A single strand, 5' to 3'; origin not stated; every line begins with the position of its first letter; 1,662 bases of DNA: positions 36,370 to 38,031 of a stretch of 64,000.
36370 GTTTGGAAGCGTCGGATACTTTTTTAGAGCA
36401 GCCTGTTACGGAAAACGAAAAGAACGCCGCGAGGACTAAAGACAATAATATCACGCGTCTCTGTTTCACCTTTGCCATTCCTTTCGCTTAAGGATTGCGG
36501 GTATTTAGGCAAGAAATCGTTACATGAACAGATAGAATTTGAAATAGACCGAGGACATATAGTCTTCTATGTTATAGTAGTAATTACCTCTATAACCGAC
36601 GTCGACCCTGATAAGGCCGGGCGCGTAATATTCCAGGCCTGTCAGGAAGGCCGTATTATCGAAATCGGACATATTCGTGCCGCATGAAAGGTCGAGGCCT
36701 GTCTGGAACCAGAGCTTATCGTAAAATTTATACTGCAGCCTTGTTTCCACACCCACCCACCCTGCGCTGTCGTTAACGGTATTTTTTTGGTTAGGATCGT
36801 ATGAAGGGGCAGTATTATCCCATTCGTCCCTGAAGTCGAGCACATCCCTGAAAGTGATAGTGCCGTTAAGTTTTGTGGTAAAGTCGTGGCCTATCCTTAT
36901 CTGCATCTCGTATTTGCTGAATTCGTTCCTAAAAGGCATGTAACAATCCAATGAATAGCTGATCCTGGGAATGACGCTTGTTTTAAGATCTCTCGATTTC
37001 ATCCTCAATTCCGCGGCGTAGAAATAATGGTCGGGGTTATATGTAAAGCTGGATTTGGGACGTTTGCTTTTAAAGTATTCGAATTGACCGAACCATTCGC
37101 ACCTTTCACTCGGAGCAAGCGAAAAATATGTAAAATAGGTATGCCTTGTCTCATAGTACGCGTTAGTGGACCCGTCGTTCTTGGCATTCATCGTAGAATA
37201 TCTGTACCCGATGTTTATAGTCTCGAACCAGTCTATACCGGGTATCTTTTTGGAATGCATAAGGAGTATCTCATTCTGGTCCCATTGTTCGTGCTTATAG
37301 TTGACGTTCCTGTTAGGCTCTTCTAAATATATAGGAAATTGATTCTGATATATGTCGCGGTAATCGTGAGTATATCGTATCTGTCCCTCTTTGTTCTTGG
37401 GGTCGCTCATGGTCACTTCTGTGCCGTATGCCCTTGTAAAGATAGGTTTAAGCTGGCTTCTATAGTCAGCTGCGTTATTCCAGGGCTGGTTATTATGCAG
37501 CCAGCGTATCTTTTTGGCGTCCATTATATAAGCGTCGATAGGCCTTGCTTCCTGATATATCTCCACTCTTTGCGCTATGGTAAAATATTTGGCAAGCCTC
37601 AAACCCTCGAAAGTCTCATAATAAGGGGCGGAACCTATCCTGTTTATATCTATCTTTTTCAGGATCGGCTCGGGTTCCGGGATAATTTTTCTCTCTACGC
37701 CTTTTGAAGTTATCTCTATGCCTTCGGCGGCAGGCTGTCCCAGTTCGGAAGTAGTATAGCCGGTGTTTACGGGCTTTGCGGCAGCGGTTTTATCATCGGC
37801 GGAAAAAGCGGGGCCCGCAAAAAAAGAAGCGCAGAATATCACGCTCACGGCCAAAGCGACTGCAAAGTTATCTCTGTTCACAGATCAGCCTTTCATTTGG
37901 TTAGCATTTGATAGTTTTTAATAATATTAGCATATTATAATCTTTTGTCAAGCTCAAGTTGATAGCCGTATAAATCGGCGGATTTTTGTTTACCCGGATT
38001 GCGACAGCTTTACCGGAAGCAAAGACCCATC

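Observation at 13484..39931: Beta-glucan (possibly beta-1,2-glucan) processing locus built from paralog families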

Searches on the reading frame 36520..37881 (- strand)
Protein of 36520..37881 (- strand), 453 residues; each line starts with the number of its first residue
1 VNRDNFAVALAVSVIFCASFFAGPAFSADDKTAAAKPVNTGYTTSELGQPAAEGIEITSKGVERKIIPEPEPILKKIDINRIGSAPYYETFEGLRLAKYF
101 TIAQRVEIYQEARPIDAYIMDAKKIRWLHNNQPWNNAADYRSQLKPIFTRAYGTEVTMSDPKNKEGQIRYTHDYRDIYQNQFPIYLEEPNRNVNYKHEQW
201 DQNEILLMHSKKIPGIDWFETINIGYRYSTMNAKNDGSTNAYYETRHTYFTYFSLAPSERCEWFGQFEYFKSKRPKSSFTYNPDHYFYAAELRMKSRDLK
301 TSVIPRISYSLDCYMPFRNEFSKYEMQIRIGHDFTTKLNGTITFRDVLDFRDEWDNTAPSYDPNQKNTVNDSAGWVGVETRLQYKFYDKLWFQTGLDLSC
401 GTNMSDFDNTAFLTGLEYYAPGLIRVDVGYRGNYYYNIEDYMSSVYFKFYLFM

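Call 5: search_protein_families(library=pfam, proteins=[window:36520-37881:-], max_evalue=0.01)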
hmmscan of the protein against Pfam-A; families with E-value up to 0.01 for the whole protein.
window:36520-37881:- (453 aa): 0 families

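Call 9: search_protein_families(library=ncbifam, proteins=[window:36520-37881:-], max_evalue=0.01)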
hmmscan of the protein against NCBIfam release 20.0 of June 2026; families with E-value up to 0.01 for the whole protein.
window:36520-37881:- (453 aa): 0 families

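Call 114: search_solved_structures(query=window:36520-37881:-, max_evalue=5)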
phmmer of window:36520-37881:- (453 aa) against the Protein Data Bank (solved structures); distinct sequences matched with E-value up to 5: 0.
